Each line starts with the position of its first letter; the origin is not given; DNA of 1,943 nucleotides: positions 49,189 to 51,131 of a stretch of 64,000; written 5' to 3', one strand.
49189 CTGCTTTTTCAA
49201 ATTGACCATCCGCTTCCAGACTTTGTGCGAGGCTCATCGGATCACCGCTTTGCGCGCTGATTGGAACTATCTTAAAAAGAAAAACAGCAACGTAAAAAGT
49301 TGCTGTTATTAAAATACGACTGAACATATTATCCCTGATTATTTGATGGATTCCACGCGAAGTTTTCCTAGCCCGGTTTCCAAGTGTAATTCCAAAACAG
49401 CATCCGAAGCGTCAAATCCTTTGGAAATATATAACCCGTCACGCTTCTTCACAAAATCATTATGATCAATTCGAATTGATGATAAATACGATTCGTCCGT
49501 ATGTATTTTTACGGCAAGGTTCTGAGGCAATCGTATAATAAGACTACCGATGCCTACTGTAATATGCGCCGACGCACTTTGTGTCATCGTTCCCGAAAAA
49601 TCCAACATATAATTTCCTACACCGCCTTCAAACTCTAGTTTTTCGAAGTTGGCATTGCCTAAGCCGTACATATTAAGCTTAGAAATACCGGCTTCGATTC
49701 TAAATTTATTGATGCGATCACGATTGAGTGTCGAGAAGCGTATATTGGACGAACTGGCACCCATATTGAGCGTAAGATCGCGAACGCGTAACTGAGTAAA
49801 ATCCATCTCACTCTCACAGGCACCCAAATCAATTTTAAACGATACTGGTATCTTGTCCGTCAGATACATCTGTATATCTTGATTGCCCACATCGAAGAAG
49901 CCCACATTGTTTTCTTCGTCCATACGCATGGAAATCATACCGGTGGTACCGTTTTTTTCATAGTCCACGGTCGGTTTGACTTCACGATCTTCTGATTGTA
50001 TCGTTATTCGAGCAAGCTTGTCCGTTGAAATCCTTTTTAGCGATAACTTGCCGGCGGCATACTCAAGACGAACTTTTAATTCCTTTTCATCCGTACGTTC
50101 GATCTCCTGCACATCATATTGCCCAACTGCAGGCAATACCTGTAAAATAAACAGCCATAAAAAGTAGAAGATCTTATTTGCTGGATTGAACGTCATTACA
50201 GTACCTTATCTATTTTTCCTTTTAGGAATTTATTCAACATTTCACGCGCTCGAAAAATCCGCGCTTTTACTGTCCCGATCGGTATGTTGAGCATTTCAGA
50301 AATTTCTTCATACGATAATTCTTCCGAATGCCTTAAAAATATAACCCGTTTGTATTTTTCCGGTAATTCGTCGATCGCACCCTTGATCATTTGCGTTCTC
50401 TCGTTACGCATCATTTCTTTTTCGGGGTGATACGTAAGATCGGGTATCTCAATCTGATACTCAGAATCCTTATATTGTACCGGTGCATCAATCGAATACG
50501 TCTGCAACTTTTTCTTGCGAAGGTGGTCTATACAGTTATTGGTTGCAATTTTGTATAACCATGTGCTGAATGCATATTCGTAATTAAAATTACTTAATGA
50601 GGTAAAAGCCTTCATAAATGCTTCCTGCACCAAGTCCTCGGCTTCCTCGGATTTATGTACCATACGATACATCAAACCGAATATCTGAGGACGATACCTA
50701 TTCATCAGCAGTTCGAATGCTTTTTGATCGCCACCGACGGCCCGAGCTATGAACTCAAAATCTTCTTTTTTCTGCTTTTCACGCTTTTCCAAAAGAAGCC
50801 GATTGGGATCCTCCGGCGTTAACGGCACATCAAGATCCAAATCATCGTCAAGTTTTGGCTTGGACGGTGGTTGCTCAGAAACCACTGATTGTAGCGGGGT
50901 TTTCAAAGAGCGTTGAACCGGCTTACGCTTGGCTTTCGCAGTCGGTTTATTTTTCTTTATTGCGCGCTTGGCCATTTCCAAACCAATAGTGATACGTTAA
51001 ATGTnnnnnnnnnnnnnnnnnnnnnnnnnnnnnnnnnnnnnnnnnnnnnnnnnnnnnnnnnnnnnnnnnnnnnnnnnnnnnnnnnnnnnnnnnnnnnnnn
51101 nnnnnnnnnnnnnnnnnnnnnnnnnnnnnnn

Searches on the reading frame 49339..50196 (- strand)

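Call 25: search_protein_families(library=pfam, proteins=[window:49339-50196:-], max_evalue=0.001)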
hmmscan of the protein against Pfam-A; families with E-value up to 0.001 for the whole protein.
window:49339-50196:- (285 aa): 2 families
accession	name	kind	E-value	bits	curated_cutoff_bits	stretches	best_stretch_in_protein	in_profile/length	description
PF17115.11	Toast_rack_N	-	2.7e-06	28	22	1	36-126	2-92/92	N-terminal domain of toast_rack, DUF2154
PF09922.15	LiaF-like_C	-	4.7e-06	26.9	29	1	183-281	13-114/114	Cell wall-active antibiotics response LiaF, C-terminal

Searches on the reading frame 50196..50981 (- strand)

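Call 25: search_protein_families(library=pfam, proteins=[window:50196-50981:-], max_evalue=0.001)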
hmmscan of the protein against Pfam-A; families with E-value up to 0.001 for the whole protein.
window:50196-50981:- (261 aa): 5 families
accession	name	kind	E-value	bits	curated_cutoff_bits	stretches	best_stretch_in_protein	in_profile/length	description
PF04542.20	Sigma70_r2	-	9.3e-22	77.1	24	1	92-158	1-69/71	Sigma-70 region 2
PF08281.18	Sigma70_r4_2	-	5.1e-17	61.7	25.7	1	198-249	3-54/54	Sigma-70, region 4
PF04545.22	Sigma70_r4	-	2.5e-11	43.3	24.1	1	202-249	1-48/50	Sigma-70, region 4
PF12645.13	HTH_16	-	2e-05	25.1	22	1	75-132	1-64/65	Helix-turn-helix domain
PF07638.17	Sigma70_ECF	-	0.00084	19.7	21.1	0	108-251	43-181/185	ECF sigma factor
